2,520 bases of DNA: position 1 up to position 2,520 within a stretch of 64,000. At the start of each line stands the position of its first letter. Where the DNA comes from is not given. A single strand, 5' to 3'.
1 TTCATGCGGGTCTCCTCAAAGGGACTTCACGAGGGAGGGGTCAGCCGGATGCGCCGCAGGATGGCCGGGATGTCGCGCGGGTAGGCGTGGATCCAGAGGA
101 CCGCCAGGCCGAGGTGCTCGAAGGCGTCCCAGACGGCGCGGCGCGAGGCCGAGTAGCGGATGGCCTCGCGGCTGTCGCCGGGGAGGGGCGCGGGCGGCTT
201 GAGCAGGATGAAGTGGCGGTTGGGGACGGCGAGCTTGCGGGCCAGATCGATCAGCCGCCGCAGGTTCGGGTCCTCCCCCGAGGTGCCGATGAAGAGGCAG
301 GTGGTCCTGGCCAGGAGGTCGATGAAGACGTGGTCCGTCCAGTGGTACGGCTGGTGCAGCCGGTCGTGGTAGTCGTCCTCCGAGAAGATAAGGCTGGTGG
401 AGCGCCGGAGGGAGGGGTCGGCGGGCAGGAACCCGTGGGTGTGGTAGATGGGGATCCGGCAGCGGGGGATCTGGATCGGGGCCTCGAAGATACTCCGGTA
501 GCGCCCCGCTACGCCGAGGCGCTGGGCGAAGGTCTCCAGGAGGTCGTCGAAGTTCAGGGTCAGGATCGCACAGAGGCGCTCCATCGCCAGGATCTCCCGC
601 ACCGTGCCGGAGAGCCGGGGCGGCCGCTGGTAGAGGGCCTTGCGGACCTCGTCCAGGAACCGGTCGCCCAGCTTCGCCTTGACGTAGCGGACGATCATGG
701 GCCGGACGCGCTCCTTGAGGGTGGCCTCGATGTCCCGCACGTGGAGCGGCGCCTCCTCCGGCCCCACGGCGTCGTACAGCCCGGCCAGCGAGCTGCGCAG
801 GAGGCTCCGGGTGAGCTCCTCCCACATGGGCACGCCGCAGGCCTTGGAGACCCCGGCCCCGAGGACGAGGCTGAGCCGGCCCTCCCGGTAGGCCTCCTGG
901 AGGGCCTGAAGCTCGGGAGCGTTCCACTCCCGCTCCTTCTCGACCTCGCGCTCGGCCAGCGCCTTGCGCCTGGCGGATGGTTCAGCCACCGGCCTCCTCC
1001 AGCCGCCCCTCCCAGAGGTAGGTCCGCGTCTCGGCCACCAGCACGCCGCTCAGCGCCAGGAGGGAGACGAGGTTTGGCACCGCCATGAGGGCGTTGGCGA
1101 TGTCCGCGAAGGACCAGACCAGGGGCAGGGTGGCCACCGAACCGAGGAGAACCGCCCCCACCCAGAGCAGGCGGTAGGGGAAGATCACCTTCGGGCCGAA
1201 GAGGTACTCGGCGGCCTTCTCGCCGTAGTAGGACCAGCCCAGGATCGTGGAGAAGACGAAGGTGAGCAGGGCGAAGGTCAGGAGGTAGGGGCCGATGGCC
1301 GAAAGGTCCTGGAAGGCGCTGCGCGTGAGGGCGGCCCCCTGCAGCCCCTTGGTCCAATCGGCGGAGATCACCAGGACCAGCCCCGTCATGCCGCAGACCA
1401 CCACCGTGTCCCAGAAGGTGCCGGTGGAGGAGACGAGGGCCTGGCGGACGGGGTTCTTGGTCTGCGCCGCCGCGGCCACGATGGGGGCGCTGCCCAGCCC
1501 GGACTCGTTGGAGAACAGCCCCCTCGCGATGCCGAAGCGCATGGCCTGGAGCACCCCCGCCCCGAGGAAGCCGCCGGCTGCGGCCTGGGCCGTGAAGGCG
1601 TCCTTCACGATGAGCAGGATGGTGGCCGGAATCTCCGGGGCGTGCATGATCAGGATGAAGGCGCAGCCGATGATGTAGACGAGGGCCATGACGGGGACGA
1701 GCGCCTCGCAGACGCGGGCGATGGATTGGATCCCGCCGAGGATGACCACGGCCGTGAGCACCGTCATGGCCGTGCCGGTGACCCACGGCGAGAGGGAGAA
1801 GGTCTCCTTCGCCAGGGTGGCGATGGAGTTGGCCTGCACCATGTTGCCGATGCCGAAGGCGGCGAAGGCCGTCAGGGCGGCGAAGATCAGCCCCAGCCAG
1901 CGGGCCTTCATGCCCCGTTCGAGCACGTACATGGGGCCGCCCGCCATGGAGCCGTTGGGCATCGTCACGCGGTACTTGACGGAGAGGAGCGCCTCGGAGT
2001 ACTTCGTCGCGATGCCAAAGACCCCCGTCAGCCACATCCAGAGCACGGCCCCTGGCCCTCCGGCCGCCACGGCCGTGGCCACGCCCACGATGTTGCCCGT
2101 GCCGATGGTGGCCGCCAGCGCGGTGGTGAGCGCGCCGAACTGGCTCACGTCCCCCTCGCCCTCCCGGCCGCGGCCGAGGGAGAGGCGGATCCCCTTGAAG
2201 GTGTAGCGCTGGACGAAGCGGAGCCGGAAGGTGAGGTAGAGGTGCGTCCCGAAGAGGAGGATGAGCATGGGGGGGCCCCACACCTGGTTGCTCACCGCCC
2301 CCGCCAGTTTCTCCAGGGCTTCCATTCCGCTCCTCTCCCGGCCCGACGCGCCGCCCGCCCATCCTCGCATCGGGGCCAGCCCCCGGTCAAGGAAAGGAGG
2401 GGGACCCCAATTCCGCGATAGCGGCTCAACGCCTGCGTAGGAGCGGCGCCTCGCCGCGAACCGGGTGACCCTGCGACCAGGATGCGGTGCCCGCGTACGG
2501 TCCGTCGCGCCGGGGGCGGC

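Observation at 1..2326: SIR2-like gene translationally overlapping a symporter gene and followed by an off-window partner: candidate NAD+-depleting defence module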

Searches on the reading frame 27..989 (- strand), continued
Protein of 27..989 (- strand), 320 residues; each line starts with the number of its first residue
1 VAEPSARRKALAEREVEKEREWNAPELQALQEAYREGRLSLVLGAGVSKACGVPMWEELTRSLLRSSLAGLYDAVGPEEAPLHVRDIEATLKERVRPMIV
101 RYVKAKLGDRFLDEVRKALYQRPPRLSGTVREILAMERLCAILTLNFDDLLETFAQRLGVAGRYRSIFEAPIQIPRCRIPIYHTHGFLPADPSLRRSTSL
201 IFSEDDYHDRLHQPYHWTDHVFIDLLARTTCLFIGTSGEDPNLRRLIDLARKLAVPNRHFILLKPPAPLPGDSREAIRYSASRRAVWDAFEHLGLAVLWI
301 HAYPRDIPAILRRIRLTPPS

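Call 67: find_related_loci(query=A4, collection=metagenome_contigs, flank=5000)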
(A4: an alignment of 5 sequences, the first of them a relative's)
Query A4 (377 aa) in metagenome_contigs; peptide patterns used: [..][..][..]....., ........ (x = any residue, [..] = any of these).
324 stretches matched a pattern; 96 encode a relative of the query (tblastn E <= 1e-3); the best 80 are kept; 80 distinct loci.
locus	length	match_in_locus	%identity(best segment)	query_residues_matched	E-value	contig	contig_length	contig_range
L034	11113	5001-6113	41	1-373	3e-86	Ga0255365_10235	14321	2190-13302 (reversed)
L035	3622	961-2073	41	1-373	7e-87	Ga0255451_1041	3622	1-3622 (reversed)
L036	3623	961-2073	41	1-373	8e-87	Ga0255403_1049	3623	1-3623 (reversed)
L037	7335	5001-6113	41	1-373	3e-86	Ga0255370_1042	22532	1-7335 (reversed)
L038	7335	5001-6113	41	1-373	3e-86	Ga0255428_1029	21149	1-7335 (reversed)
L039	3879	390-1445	38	10-349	3e-67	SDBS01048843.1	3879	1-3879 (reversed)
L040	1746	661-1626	31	14-324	3e-48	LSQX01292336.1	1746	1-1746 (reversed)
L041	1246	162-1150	36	14-349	8e-45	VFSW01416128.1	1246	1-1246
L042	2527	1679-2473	32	21-299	7e-42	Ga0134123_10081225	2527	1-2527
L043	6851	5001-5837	36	6-301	9e-54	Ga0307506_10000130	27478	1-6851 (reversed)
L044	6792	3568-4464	30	13-316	2e-38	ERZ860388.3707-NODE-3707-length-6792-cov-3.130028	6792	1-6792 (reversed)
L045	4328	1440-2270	31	21-303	2e-38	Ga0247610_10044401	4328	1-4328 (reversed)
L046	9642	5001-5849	30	13-300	8e-38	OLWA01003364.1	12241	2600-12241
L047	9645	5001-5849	30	13-300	7e-38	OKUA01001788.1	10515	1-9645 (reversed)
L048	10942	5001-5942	31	14-306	7e-38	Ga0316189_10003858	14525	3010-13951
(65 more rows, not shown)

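Call 69: find_encoding_contigs(protein=P0148, flank=6000, max_places=2)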
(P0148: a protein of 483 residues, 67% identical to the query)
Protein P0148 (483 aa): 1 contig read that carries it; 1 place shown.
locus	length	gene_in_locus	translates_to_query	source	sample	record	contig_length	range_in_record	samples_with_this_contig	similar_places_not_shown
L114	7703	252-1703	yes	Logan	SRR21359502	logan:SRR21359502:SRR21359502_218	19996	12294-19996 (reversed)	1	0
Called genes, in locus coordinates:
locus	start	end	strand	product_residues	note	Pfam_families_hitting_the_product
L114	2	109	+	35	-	?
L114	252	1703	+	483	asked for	PF06609:TRI12 (weak), PF07690:MFS_1, PF00854:PTR2 (weak), PF07690:MFS_1 (weak)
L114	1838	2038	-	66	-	-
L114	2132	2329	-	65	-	-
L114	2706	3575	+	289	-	PF17848:Zn_ribbon_ACC, PF01039:Carboxyl_trans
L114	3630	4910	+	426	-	PF08245:Mur_ligase_M (weak), PF27239:FOL3_C, PF02875:Mur_ligase_C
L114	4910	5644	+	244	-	PF02578:Cu-oxidase_4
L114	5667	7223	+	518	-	PF14559:TPR_19 (weak), PF13432:TPR_16, PF00515:TPR_1 (weak), PF07719:TPR_2 (weak), PF13424:TPR_12 (weak), PF13432:TPR_16, PF14559:TPR_19, PF00515:TPR_1, +15 more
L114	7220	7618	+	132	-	PF01648:ACPS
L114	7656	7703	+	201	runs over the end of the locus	PF14602:Hexapep_2 (faint), PF00132:Hexapep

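Call 72: search_protein_families(library=padloc, proteins=[L001:2537-3958:+, L001:4375-4923:+], max_evalue=0.001)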
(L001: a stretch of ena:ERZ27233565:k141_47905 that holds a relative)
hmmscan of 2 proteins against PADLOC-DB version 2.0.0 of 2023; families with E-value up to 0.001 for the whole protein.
L001:2537-3958:+ (474 aa): 0 families

L001:4375-4923:+ (183 aa): 0 families

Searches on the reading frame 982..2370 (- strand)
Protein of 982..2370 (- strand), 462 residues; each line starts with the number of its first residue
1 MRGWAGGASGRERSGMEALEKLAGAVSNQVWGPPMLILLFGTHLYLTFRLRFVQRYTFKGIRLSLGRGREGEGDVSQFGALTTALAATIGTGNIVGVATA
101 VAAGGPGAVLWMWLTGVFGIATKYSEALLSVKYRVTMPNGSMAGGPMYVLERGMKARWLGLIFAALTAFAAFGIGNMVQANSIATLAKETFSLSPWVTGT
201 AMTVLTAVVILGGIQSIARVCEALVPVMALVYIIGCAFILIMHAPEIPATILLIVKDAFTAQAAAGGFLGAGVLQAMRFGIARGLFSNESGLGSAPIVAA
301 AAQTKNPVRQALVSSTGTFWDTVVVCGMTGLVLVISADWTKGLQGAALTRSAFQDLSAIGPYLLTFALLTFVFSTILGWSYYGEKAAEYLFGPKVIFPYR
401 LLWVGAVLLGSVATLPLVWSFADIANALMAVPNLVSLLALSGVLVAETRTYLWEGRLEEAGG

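Call 3: search_protein_families(library=pfam, proteins=[window:982-2370:-], max_evalue=0.01)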
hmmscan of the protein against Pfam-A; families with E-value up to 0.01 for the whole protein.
window:982-2370:- (462 aa): 1 family
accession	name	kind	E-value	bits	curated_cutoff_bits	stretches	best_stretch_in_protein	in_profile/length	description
PF01235.23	Na_Ala_symp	-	3.2e-138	461.7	24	1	70-455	8-383/392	Sodium:alanine symporter family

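Call 5: search_protein_families(library=ncbifam, proteins=[window:982-2370:-], max_evalue=0.01)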
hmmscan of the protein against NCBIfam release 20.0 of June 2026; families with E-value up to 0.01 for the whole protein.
window:982-2370:- (462 aa): 1 family
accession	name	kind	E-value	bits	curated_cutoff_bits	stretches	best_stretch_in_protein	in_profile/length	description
TIGR00835.1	agcS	subfamily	1.1e-144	482.5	272.65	1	31-451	1-424/424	amino acid carrier protein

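Call 72: search_protein_families(library=padloc, proteins=[window:985-2325:-], max_evalue=0.001)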
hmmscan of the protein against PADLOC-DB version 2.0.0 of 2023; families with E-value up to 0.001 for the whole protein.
window:985-2325:- (447 aa): 0 families
